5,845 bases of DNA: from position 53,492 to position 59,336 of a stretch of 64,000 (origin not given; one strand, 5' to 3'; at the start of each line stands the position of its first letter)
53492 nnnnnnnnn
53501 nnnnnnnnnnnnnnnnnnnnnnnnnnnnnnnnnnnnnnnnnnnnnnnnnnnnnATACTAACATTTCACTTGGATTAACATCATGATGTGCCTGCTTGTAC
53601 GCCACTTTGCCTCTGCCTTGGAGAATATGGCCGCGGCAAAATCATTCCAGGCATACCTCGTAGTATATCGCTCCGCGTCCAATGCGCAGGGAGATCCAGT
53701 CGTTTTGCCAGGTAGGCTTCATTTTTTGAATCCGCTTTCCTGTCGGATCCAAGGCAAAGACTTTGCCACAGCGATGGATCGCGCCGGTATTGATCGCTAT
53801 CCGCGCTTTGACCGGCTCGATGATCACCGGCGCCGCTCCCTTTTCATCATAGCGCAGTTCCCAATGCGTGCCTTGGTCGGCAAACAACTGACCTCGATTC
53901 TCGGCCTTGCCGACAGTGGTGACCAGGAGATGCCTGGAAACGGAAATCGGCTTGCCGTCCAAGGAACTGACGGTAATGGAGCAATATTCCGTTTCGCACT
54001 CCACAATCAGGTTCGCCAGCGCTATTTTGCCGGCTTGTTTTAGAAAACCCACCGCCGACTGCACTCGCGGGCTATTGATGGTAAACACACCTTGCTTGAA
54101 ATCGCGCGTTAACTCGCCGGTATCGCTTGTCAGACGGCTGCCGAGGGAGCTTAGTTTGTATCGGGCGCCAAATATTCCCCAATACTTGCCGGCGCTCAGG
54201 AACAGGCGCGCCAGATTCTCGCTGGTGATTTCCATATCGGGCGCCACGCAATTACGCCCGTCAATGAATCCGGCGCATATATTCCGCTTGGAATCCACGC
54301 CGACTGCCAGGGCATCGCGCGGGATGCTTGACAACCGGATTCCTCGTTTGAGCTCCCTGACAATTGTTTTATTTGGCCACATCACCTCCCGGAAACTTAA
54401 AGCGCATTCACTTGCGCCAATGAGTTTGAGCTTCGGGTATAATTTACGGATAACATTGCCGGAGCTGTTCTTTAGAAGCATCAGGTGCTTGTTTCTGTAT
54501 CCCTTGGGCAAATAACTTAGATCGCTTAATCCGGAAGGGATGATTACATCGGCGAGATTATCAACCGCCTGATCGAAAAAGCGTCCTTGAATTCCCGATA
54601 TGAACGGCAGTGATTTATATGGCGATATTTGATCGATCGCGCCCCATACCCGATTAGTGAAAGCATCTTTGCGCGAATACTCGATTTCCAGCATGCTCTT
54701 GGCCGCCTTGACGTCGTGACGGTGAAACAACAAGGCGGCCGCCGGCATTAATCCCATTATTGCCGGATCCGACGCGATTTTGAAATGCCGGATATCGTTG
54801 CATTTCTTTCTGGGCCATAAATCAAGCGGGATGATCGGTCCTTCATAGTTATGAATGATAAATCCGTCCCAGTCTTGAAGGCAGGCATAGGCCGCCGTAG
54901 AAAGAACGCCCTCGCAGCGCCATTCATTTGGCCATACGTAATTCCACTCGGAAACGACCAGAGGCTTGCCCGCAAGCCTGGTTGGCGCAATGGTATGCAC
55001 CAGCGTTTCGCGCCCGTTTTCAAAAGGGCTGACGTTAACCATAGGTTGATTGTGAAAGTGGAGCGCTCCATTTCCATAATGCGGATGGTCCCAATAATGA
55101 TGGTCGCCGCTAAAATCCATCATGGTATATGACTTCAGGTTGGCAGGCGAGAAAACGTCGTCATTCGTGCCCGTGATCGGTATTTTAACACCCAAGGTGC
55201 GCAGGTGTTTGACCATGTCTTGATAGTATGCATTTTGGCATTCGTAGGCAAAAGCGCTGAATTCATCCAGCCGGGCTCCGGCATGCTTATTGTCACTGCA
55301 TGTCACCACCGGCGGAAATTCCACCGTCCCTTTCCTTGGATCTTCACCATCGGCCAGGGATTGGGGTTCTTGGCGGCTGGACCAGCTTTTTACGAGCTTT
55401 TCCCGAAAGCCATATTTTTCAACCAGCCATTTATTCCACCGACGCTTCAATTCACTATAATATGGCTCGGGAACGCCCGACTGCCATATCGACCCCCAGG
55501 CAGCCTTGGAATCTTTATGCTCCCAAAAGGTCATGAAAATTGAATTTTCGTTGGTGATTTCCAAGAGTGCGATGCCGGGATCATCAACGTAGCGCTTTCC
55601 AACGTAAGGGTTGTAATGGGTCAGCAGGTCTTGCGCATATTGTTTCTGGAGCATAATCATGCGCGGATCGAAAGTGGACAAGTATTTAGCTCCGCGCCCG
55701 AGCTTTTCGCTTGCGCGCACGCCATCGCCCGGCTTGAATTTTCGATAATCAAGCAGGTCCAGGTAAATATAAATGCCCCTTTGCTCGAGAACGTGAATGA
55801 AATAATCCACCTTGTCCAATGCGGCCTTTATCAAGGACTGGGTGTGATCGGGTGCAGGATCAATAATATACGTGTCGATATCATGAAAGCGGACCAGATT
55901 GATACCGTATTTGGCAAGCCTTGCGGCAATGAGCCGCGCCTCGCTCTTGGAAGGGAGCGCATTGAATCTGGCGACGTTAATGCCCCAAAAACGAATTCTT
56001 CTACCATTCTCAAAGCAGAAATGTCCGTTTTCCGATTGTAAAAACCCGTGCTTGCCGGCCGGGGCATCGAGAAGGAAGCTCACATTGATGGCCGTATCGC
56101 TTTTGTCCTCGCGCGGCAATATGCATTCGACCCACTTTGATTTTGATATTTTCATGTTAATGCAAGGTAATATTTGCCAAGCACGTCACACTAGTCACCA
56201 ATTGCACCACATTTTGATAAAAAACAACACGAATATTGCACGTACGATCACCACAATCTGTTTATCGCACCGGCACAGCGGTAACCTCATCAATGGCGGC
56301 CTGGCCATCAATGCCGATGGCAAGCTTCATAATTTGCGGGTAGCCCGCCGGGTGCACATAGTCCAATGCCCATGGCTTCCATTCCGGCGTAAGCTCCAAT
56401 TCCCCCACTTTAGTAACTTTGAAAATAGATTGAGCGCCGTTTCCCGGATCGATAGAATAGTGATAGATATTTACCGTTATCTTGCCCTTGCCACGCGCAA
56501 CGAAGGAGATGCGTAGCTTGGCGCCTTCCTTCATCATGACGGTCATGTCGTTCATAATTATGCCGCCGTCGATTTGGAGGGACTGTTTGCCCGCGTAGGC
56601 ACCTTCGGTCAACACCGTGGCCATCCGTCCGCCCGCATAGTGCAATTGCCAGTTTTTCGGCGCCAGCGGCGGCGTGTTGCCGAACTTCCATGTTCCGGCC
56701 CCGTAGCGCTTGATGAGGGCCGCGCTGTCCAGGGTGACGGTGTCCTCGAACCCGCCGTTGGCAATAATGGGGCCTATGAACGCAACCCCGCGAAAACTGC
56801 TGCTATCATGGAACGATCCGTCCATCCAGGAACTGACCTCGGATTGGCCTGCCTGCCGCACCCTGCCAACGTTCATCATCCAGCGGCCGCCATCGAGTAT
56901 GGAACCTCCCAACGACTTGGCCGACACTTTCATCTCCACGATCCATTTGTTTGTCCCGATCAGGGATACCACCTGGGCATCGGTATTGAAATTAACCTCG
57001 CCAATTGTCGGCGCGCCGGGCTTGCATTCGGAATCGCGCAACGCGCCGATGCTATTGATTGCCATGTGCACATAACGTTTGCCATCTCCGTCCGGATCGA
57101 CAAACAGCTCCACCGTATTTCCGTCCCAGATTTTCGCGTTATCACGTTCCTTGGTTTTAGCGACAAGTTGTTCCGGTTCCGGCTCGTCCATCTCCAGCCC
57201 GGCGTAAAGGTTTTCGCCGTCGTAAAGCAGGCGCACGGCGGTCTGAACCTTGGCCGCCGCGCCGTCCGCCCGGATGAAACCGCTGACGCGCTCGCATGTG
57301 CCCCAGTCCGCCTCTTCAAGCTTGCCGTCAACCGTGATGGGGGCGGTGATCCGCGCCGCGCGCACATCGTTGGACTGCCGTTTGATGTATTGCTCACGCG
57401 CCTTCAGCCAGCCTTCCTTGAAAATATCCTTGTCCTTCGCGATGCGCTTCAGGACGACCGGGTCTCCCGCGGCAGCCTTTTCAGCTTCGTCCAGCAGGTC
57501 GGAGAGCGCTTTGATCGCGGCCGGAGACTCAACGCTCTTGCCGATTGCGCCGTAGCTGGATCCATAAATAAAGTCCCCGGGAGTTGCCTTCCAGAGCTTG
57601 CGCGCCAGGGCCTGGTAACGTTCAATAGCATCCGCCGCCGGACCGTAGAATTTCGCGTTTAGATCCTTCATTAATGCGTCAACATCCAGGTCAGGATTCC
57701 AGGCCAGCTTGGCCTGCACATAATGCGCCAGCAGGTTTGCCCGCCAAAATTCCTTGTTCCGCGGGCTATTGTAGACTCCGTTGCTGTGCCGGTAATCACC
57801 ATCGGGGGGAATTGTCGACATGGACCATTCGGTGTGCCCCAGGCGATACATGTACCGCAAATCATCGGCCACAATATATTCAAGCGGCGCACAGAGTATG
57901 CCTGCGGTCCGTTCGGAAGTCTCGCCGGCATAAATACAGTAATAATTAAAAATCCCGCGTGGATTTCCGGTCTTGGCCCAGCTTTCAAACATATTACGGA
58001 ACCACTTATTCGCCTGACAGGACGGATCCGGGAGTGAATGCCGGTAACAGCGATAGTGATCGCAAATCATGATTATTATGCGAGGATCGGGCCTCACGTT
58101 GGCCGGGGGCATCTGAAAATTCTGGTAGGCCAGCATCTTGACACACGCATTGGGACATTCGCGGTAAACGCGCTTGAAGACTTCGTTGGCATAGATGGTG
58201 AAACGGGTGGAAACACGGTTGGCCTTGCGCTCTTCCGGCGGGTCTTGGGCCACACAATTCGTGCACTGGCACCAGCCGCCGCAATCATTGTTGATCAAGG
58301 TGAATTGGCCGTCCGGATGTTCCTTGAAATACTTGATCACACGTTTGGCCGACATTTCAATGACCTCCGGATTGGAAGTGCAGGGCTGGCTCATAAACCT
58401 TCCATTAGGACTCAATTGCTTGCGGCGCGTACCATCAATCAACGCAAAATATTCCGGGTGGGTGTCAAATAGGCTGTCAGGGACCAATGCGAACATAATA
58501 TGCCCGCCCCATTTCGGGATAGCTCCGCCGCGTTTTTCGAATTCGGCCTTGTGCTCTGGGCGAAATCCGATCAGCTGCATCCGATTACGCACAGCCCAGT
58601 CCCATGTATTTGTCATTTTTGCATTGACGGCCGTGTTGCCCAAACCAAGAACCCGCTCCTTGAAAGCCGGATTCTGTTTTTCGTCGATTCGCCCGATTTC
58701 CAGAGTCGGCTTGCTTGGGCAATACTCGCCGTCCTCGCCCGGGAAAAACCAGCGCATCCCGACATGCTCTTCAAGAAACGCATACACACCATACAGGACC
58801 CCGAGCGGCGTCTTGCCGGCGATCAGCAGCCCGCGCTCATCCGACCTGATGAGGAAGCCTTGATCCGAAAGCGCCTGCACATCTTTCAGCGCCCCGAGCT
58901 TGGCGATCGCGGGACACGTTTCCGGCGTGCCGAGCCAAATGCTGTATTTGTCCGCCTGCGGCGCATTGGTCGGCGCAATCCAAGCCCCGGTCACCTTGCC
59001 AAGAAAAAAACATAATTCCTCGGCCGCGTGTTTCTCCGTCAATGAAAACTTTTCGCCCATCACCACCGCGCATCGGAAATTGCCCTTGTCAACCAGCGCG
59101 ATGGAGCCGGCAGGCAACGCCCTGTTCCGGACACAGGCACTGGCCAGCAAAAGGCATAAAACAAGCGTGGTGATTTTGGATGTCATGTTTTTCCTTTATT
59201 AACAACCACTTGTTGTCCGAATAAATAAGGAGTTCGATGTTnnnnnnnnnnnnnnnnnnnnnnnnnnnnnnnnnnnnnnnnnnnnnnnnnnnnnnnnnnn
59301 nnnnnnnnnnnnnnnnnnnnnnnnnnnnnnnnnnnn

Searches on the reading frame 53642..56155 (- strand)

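Call 9: search_protein_families(library=pfam, proteins=[window:53642-56155:-])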
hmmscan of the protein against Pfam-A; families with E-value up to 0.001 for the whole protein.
window:53642-56155:- (837 aa): 1 family
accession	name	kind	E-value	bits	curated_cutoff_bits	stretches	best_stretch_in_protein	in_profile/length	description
PF02449.21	Glyco_hydro_42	-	0.00026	20.9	21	1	171-356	106-264/376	Beta-galactosidase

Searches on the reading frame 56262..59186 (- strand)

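Call 9: search_protein_families(library=pfam, proteins=[window:56262-59186:-])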
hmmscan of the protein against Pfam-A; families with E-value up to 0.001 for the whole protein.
window:56262-59186:- (974 aa): 3 families
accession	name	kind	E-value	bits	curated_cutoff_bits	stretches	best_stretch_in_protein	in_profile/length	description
PF16126.11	DUF4838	-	2.8e-45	155.3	26.6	1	148-525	1-324/325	Domain of unknown function (DUF4838)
PF03648.19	Glyco_hydro_67N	-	2.5e-09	37.8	24.3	1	49-136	31-119/120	Glycosyl hydrolase family 67 N-terminus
PF06452.16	CBM9_1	-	7.7e-05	23.1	23.4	1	619-759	1-133/185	Carbohydrate family 9 binding domain-like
